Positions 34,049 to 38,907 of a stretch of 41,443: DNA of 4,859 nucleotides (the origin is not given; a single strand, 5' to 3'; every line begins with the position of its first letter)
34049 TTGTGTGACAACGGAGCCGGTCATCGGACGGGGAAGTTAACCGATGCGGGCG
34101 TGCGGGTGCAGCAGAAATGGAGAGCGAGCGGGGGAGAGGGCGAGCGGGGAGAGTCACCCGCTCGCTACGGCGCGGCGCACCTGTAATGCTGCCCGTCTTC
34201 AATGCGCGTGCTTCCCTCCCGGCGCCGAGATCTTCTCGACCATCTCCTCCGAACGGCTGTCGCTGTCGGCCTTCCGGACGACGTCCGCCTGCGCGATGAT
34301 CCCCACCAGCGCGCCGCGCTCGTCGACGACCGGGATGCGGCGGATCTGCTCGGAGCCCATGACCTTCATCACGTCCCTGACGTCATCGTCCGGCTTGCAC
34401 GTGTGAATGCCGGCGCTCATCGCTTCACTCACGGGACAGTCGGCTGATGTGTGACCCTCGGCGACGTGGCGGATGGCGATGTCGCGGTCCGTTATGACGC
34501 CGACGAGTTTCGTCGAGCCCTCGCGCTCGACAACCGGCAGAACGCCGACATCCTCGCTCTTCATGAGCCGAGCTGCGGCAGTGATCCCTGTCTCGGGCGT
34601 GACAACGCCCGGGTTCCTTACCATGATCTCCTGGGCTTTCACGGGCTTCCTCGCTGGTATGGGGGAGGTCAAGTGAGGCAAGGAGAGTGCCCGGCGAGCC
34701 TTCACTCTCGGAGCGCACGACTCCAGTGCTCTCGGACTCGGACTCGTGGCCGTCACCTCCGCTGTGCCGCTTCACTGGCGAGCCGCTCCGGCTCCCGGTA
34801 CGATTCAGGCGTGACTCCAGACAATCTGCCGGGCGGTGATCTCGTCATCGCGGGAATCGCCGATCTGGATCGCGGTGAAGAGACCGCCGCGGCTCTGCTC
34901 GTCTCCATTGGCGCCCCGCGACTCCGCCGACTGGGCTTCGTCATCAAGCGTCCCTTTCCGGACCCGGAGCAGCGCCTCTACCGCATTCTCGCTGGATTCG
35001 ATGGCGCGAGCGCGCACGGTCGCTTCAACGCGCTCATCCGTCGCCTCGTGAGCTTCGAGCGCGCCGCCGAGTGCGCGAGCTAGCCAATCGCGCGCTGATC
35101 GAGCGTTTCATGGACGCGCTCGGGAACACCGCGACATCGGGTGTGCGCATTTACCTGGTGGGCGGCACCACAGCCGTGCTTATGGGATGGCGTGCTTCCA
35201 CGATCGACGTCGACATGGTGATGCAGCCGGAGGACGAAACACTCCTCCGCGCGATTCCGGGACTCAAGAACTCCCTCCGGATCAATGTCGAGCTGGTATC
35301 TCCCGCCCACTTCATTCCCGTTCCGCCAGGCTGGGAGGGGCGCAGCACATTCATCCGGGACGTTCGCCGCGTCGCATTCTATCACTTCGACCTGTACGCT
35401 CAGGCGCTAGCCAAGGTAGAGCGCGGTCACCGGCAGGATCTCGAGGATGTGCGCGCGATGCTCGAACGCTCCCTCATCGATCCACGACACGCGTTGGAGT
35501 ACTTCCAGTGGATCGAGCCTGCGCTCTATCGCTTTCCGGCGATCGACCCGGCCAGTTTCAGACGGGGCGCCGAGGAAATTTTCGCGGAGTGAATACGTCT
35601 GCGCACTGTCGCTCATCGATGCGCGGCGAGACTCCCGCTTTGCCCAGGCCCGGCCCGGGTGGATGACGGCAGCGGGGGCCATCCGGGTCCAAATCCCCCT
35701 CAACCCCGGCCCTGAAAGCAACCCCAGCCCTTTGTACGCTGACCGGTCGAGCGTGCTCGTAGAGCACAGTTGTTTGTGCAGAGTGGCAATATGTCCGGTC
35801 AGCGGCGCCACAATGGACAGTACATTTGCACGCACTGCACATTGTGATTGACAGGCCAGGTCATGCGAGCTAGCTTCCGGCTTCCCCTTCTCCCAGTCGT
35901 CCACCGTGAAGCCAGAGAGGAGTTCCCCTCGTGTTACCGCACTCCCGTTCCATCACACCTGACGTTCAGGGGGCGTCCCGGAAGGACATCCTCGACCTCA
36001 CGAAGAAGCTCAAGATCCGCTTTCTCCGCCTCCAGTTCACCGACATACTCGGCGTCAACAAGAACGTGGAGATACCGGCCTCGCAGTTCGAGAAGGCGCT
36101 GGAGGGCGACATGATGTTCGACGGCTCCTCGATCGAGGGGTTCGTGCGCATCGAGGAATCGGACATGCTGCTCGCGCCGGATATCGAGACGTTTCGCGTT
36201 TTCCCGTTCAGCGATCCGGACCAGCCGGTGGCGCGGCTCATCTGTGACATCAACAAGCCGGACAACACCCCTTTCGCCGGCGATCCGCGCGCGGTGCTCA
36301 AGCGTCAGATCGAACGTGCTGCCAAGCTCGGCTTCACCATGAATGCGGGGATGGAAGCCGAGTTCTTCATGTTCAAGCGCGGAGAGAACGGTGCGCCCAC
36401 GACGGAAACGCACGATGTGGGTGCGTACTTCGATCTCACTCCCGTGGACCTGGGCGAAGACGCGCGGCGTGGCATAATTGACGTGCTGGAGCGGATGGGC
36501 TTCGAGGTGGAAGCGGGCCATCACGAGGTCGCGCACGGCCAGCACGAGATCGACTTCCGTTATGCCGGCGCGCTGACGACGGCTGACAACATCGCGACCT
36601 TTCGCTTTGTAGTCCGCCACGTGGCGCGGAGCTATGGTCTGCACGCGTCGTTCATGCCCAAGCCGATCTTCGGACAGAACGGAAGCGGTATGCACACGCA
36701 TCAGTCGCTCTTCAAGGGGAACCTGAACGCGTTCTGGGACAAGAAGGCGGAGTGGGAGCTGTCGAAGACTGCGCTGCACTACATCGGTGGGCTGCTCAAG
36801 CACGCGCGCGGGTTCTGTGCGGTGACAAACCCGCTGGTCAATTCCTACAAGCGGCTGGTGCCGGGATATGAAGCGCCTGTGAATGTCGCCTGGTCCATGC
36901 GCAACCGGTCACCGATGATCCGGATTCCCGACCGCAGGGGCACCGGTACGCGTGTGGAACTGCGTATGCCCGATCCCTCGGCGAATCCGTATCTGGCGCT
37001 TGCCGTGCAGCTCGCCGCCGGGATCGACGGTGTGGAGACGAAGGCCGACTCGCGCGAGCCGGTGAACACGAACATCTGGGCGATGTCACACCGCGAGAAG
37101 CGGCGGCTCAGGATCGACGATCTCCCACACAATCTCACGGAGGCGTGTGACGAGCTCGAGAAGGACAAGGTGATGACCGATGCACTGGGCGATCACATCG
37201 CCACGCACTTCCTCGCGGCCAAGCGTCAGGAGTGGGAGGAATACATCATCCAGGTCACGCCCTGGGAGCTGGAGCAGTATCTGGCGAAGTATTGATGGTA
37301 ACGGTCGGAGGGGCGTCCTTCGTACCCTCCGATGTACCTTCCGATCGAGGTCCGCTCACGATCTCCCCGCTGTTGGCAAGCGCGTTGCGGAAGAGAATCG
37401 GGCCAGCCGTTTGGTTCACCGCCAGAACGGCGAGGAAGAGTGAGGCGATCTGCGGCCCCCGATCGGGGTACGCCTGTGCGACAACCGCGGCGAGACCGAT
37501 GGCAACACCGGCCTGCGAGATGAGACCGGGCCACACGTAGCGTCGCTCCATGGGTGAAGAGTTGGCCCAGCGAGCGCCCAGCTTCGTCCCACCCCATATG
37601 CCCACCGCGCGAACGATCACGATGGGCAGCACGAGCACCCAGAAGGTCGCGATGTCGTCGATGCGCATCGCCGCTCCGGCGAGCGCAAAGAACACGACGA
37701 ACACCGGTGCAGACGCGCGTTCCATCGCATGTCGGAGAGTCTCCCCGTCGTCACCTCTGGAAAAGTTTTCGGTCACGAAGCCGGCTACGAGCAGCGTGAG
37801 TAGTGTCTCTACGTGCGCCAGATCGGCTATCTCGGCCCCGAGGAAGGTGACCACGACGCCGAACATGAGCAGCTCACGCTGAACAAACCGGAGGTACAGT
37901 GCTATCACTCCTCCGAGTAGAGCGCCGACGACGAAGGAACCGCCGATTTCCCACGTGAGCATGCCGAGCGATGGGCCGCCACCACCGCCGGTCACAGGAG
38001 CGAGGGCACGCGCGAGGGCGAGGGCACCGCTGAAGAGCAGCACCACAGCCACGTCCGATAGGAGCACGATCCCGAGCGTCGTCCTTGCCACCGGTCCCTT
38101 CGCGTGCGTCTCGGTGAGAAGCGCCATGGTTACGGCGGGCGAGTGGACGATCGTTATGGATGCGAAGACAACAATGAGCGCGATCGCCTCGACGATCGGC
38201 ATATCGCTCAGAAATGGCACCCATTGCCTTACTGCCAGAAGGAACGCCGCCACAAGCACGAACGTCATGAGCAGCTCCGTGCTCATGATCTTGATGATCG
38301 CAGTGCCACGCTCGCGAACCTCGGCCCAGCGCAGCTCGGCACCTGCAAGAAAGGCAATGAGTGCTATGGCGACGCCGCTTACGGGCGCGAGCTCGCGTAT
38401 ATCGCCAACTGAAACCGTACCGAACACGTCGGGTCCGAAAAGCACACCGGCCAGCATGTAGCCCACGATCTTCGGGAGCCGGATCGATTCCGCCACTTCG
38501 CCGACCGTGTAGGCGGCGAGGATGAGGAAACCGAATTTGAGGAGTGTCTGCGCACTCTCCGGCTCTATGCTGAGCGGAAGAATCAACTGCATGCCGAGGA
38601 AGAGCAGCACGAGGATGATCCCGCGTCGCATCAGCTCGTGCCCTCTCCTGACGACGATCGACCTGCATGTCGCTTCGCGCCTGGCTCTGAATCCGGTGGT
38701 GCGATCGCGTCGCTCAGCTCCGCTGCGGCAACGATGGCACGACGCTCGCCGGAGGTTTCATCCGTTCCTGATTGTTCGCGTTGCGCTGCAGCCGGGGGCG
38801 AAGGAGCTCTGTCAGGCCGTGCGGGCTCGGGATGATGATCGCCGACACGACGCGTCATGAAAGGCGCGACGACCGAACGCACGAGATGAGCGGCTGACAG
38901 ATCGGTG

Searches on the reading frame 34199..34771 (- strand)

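Call 47: search_protein_families(library=pfam, proteins=[window:34199-34771:-], max_evalue=0.001)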
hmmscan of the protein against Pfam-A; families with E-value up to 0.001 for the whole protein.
window:34199-34771:- (190 aa): 1 family
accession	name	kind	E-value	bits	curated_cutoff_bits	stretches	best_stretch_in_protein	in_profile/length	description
PF00571.33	CBS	-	1.3e-25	89.9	24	2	114-167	1-54/57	CBS domain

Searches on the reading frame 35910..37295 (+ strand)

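Call 47: search_protein_families(library=pfam, proteins=[window:35910-37295:+], max_evalue=0.001)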
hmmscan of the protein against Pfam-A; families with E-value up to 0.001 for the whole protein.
window:35910-37295:+ (461 aa): 2 families
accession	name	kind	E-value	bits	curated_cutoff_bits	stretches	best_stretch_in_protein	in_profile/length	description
PF00120.29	Gln-synt_C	-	1e-134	449.4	24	1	124-457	2-344/344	Glutamine synthetase, catalytic domain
PF03951.24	Gln-synt_N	-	3.9e-30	103.7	33.4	1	35-117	1-82/82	Glutamine synthetase, beta-Grasp domain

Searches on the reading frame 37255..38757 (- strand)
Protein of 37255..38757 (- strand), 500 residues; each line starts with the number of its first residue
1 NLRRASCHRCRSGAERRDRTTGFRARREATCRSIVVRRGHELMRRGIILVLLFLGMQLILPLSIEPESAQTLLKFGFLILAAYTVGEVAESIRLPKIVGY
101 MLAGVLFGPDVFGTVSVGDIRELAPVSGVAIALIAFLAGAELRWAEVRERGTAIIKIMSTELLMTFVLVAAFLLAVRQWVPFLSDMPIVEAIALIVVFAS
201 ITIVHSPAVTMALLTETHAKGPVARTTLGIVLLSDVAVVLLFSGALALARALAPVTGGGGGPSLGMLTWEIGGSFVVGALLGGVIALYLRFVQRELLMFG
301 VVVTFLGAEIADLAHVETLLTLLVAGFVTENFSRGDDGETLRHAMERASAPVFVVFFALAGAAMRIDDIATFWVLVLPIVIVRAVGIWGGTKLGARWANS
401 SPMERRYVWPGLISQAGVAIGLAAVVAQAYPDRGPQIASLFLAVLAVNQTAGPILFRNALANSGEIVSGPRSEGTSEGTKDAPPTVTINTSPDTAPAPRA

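Call 47: search_protein_families(library=pfam, proteins=[window:37255-38757:-], max_evalue=0.001)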
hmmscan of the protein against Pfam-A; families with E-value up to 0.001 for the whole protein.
window:37255-38757:- (500 aa): 1 family
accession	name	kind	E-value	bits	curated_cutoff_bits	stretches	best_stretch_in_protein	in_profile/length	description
PF00999.27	Na_H_Exchanger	-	4.9e-26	91.9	26.2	1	83-446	8-360/375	Sodium/hydrogen exchanger, transmembrane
